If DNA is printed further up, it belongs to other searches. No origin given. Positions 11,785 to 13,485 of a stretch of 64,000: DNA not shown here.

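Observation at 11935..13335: Surface protein with tandem lamin-tail domains and a histone-H1-like lysine-rich tail next to the pilus locus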

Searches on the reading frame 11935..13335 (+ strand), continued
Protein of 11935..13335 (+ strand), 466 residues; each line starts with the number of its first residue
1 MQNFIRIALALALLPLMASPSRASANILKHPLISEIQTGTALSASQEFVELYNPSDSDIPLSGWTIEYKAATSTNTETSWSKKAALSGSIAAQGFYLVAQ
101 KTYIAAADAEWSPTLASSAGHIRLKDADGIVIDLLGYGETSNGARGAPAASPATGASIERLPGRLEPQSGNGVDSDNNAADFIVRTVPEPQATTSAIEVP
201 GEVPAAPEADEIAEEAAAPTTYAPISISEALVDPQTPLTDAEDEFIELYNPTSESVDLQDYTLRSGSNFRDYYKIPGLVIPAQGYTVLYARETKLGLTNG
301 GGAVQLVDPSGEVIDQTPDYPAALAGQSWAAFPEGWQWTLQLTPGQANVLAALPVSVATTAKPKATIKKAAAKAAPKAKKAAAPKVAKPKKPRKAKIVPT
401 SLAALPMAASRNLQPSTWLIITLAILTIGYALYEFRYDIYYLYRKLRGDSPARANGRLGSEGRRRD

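Call 53: search_protein_families(library=pfam, proteins=[L083:4398-6044:+, P0114, P0054, L037:9959-12925:+, P0119], max_evalue=0.1)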
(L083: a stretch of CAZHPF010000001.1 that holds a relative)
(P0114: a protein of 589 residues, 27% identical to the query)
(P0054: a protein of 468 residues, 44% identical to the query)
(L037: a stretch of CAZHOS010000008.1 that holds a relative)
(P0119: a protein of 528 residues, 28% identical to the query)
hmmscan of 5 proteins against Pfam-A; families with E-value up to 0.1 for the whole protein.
L083:4398-6044:+ (549 aa): 1 family
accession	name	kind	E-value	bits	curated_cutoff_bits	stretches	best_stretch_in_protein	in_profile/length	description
PF00932.25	LTD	-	1.5e-22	80.5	34.3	2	260-348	7-102/109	Lamin Tail Domain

P0114 (589 aa): 1 family
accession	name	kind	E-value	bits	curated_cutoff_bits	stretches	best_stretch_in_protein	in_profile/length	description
PF00932.25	LTD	-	3.4e-24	85.8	34.3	2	29-146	5-108/109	Lamin Tail Domain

P0054 (468 aa): 1 family
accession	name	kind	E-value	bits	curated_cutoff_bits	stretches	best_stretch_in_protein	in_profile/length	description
PF00932.25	LTD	-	5.1e-33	114.1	34.3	2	220-318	3-106/109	Lamin Tail Domain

L037:9959-12925:+ (989 aa): 1 family
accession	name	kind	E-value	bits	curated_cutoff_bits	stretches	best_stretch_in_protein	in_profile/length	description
PF00932.25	LTD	-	4.1e-52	175.6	34.3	5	792-882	6-101/109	Lamin Tail Domain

P0119 (528 aa): 7 families
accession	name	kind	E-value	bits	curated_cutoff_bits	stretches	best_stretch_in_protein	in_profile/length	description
PF00932.25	LTD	-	1.1e-35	122.7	34.3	2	175-265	7-107/109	Lamin Tail Domain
PF01336.31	tRNA_anti-codon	-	5.7e-12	45.8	27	2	432-478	19-67/75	OB-fold nucleic acid binding domain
PF04076.19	BOF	-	7.7e-07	29.6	25.8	1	306-375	20-88/103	Bacterial OB fold (BOF) protein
PF18914.6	DUF5666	-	0.00014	22.5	27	0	423-469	2-48/60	Domain of unknown function (DUF5666)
PF13567.11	DUF4131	-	0.00015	21.9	31.6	0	416-470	64-131/165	Domain of unknown function (DUF4131)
PF18942.5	DUF5689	-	0.00017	22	28.6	1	314-480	17-211/217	Family of unknown function (DUF5689)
PF13742.12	tRNA_anti_2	-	0.0022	18.7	27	0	420-474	27-83/95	OB-fold nucleic acid binding domain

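Call 61: find_encoding_contigs(protein=P0119, flank=10000, max_places=1)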
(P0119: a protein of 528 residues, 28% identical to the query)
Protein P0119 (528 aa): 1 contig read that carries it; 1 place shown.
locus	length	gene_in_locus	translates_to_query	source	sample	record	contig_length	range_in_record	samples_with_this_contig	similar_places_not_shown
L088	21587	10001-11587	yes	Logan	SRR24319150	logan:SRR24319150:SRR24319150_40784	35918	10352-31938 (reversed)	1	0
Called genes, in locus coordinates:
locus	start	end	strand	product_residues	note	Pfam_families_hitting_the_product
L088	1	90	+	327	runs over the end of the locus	PF01087:GalP_UDP_transf, PF16285:DUF4931_N (faint), PF01230:HIT (faint), PF16268:DUF4921 (weak), PF02744:GalP_UDP_tr_C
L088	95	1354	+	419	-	PF13439:Glyco_transf_4, PF13477:Glyco_trans_4_2 (weak), PF20706:GT4-conflict, PF13579:Glyco_trans_4_4, PF00534:Glycos_transf_1, PF13692:Glyco_trans_1_4, PF13524:Glyco_trans_1_2 (weak)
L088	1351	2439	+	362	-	PF13439:Glyco_transf_4 (weak), PF00534:Glycos_transf_1, PF13692:Glyco_trans_1_4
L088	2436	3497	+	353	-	PF13439:Glyco_transf_4, PF13579:Glyco_trans_4_4 (faint), PF00534:Glycos_transf_1, PF13692:Glyco_trans_1_4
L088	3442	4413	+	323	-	-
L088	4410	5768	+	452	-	PF02878:PGM_PMM_I, PF02879:PGM_PMM_II, PF02880:PGM_PMM_III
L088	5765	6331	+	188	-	PF01330:RuvA_N, PF00633:HHH (faint), PF14520:HHH_5, PF07499:RuvA_C (weak)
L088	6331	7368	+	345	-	PF01078:Mg_chelatase (faint), PF05496:RuvB_N, PF00004:AAA, PF07728:AAA_5, PF17864:AAA_lid_4, PF05491:WHD_RuvB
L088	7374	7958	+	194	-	PF02677:QueH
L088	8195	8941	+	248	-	-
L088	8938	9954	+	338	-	PF02547:Queuosine_synth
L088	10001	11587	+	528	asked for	PF00932:LTD, PF01336:tRNA_anti-codon (faint), PF04076:BOF (faint)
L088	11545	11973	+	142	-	PF02367:TsaE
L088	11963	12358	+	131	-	PF00814:TsaD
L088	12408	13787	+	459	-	PF03816:LytR_cpsA_psr, PF13399:LytR_C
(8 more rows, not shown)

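Call 62: find_encoding_contigs(protein=P0120, flank=10000, max_places=1)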
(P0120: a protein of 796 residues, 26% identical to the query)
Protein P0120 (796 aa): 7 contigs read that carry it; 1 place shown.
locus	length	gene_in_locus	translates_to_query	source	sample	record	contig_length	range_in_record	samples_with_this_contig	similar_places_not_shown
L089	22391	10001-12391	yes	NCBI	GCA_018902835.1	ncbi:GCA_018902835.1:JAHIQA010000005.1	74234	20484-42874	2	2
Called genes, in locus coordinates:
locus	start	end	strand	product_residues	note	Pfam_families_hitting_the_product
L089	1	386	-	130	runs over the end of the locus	PF00156:Pribosyltran (weak)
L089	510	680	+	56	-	-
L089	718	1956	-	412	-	PF07676:PD40 (faint), PF26550:Tricorn_2nd (faint)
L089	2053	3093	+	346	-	PF11104:PilM_2, PF06723:MreB_Mbl, PF14450:FtsA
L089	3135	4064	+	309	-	-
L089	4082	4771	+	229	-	-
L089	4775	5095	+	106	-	-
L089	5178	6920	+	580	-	PF05157:MshEN, PF00437:T2SSE, PF13604:AAA_30 (weak)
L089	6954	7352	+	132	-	PF00072:Response_reg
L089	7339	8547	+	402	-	PF28597:T2SSF_N (weak), PF00482:T2SSF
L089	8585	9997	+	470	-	PF01464:SLT, PF01476:LysM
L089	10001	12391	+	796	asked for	PF00932:LTD, PF01336:tRNA_anti-codon (faint), PF00932:LTD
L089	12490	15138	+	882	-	-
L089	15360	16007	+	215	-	PF13483:Lactamase_B_3, PF12706:Lactamase_B_2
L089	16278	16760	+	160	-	PF07963:N_methyl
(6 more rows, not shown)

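Call 70: search_protein_families(library=pfam, proteins=[L050:8302-9747:+, L050:7003-7755:+, L083:2069-3535:+, L038:9303-9953:+, L038:6578-9160:-, L038:11481-13763:-, L038:4122-5651:+, L087:1015-2193:+, L087:446-1174:+, L087:4017-4574:+], max_evalue=0.001)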
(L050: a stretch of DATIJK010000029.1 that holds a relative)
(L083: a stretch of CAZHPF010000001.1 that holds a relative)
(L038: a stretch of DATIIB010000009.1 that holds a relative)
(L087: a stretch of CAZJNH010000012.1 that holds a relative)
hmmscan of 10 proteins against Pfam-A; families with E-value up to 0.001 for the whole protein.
L050:8302-9747:+ (481 aa): 2 families
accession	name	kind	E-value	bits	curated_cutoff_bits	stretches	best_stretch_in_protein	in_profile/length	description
PF03772.21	Competence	-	2.9e-40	138.8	23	1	205-469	2-269/270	Competence protein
PF13567.11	DUF4131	-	2.7e-05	24.3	31.6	1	34-152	25-131/165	Domain of unknown function (DUF4131)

L050:7003-7755:+ (250 aa): 1 family
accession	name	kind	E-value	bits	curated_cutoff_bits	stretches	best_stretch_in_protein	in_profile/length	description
PF07510.16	GmrSD_C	-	6.1e-16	59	23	1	122-235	28-136/138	GmrSD restriction endonucleases, C-terminal domain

L083:2069-3535:+ (488 aa): 2 families
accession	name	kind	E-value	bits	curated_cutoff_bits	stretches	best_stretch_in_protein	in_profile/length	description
PF03772.21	Competence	-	9.2e-42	143.7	23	1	212-475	2-268/270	Competence protein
PF13567.11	DUF4131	-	4.7e-08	33.4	31.6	1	40-165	4-136/165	Domain of unknown function (DUF4131)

L038:9303-9953:+ (216 aa): 0 families

L038:6578-9160:- (860 aa): 1 family
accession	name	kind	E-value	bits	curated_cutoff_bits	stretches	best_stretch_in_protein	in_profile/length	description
PF02585.22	PIG-L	-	1.2e-12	48.9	28.2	1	603-786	1-128/129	GlcNAc-PI de-N-acetylase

L038:11481-13763:- (760 aa): 2 families
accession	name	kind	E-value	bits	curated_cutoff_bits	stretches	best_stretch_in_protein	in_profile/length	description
PF00912.28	Transgly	-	8.1e-60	201.7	27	1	89-265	2-177/178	Transglycosylase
PF00905.27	Transpeptidase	-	1.5e-26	93.7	22.1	1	355-630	1-298/299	Penicillin binding protein transpeptidase domain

L038:4122-5651:+ (509 aa): 3 families
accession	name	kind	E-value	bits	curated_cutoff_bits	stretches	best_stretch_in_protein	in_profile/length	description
PF00652.28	Ricin_B_lectin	-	4.9e-29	101.5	29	1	63-186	2-126/126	Ricin-type beta-trefoil lectin domain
PF14200.12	RicinB_lectin_2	-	3.5e-23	82.5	25.6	2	69-132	21-89/89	Ricin-type beta-trefoil lectin domain-like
PF04185.19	Phosphoesterase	-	2.1e-18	67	23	1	303-439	164-291/356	Phosphoesterase family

L087:1015-2193:+ (392 aa): 1 family
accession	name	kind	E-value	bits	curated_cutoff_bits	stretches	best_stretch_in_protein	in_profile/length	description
PF03772.21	Competence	-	1.7e-43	149.4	23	1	119-380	2-269/270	Competence protein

L087:446-1174:+ (242 aa): 1 family
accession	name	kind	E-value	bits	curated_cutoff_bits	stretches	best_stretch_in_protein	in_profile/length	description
PF07510.16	GmrSD_C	-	2.5e-19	70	23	1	91-227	3-137/138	GmrSD restriction endonucleases, C-terminal domain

L087:4017-4574:+ (185 aa): 1 family
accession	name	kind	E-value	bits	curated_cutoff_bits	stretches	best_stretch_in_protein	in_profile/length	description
PF04011.17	LemA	-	9.8e-60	201.1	26.2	1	35-185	1-149/149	LemA family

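Call 73: search_solved_structures(query=A1, max_evalue=0.01)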
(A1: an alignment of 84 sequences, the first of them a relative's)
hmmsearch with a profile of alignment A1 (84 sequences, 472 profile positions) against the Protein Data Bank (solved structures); distinct sequences matched with E-value up to 0.01: 0.
